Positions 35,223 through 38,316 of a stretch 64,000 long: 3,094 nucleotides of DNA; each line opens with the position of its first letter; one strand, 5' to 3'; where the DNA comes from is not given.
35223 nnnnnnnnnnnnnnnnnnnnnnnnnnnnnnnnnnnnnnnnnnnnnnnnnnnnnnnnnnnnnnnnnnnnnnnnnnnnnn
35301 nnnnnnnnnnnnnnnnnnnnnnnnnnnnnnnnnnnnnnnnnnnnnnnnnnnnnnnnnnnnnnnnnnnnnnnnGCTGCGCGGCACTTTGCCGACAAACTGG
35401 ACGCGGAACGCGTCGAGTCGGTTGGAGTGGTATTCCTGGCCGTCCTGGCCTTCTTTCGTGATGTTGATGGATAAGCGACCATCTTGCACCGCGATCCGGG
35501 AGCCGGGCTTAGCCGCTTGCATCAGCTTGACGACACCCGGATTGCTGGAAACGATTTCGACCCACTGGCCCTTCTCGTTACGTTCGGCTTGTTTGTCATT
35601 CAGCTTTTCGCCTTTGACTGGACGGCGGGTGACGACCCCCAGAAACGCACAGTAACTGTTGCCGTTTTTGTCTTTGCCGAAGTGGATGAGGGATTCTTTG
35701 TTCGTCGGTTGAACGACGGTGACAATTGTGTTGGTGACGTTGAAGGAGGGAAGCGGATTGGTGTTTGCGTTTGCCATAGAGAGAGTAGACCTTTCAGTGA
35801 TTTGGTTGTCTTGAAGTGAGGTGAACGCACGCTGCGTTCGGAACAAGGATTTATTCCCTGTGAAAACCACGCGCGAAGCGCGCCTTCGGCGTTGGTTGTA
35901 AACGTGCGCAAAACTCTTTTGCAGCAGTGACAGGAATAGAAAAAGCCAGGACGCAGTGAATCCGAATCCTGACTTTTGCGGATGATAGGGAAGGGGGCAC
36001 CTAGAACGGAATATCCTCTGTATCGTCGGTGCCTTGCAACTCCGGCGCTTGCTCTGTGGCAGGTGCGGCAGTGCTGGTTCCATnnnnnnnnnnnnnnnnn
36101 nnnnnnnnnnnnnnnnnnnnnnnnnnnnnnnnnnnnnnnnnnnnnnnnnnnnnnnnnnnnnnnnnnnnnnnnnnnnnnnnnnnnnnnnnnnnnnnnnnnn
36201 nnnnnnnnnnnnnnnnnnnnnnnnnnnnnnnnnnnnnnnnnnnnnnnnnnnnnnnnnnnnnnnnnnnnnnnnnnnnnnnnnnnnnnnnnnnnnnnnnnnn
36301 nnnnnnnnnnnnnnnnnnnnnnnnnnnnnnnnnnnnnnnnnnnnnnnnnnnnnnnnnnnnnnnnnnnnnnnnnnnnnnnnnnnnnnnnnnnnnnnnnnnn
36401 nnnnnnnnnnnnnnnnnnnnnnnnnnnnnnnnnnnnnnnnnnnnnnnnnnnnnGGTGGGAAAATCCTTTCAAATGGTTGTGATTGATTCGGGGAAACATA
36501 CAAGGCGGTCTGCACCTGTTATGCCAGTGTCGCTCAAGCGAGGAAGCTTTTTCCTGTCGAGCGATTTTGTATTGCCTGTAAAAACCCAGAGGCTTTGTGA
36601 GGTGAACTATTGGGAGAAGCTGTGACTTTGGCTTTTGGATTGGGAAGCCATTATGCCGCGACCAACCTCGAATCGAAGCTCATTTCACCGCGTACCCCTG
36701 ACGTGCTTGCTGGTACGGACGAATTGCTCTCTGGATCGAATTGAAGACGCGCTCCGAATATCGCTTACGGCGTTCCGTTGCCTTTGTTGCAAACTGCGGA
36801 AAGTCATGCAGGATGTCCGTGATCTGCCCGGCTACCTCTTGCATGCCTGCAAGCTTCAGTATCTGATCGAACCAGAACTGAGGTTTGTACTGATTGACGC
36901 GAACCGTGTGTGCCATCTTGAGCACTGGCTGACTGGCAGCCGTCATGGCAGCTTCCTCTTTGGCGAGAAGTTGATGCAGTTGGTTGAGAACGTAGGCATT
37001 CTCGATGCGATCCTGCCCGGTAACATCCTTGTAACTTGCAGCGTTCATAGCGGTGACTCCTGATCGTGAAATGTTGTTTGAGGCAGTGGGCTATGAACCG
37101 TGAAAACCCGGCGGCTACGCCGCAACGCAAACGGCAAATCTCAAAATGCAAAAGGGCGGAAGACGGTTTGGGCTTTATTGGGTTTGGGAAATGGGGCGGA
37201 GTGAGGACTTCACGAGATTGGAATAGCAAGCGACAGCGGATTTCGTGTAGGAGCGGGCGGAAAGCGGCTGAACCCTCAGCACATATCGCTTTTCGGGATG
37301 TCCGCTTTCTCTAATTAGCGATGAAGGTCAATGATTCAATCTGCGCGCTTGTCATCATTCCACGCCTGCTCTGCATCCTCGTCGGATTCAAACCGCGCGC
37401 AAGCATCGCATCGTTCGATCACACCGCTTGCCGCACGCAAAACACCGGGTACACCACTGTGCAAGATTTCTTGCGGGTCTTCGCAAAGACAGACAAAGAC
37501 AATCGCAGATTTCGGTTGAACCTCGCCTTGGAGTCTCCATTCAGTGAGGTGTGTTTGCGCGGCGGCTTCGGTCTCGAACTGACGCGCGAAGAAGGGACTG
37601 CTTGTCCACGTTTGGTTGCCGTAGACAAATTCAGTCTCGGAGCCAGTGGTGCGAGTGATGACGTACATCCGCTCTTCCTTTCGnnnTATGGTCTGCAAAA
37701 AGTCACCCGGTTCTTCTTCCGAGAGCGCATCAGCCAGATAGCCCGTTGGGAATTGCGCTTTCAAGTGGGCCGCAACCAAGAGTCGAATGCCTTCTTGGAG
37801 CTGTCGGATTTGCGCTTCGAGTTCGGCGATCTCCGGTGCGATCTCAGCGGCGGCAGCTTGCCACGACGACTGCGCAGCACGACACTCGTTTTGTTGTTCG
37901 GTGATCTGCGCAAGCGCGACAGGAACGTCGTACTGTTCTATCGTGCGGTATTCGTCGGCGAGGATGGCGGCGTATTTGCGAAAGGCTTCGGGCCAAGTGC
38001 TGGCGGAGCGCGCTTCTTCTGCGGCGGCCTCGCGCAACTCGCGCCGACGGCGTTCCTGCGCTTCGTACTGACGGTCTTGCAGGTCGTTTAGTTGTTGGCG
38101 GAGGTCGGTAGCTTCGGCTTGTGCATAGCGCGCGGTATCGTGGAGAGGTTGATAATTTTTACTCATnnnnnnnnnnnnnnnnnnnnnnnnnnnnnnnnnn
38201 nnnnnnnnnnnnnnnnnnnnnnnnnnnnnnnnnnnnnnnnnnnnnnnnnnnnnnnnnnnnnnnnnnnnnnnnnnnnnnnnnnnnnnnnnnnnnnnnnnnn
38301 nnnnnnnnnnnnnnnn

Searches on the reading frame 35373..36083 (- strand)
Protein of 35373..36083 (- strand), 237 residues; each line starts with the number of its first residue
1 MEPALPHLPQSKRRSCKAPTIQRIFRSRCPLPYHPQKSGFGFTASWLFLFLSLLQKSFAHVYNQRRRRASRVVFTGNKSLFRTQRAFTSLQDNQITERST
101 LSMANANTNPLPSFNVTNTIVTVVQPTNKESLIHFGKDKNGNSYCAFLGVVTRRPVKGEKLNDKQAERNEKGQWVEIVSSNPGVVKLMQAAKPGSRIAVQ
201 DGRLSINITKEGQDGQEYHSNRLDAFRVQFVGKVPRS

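Call 12: search_protein_families(library=pfam, proteins=[window:35373-36083:-], max_evalue=0.01)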
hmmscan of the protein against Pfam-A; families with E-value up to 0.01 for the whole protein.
window:35373-36083:- (237 aa): 1 family
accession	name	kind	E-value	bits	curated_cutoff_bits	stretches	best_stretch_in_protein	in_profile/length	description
PF00436.31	SSB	-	4.6e-05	23.9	26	1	139-230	20-103/104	Single-strand binding protein family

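Call 56: search_protein_families(library=phrogs, proteins=[window:35373-36083:-], max_evalue=0.01)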
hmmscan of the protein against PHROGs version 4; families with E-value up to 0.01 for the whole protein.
window:35373-36083:- (237 aa): 0 families

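Call 80: search_protein_families(library=ncbifam, proteins=[window:35373-36083:-], max_evalue=0.001)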
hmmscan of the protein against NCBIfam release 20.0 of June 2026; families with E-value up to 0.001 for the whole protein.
window:35373-36083:- (237 aa): 0 families

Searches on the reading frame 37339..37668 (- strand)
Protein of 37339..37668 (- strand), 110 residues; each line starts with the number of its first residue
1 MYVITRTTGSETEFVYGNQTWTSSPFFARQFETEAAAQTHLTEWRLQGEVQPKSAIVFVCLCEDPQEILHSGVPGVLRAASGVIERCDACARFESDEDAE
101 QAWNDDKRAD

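Call 12: search_protein_families(library=pfam, proteins=[window:37339-37668:-], max_evalue=0.01)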
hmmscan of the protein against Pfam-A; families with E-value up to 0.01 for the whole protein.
window:37339-37668:- (110 aa): 0 families

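Call 56: search_protein_families(library=phrogs, proteins=[window:37339-37668:-], max_evalue=0.01)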
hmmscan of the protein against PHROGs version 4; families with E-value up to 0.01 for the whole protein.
window:37339-37668:- (110 aa): 1 family
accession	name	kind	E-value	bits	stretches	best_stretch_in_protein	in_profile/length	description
phrog_15230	-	unknown function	0.00012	23.1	1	2-50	11-60/64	-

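Call 57: search_protein_families(library=padloc, proteins=[window:37339-37668:-], max_evalue=0.001)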
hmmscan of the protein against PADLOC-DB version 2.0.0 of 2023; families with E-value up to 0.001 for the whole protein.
window:37339-37668:- (110 aa): 0 families

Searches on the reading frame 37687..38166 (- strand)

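Call 56: search_protein_families(library=phrogs, proteins=[window:37687-38166:-], max_evalue=0.01)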
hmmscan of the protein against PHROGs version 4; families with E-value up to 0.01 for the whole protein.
window:37687-38166:- (160 aa): 2 families
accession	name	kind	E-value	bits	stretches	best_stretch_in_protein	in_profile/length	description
phrog_2199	-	integration and excision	0.0055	16.8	0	4-133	130-220/356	transposase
phrog_491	-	DNA, RNA and nucleotide metabolism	0.0098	16.6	1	73-140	12-83/176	Mu Gam-like end protection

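Call 57: search_protein_families(library=padloc, proteins=[window:37687-38166:-], max_evalue=0.001)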
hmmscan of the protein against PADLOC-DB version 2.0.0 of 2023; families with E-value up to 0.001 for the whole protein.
window:37687-38166:- (160 aa): 1 family
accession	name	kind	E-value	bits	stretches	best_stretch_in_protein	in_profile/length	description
PDLC00519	JetC1|JetC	-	0.00096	15.4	0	13-130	626-743/1097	DUF3584 domain; MukB-like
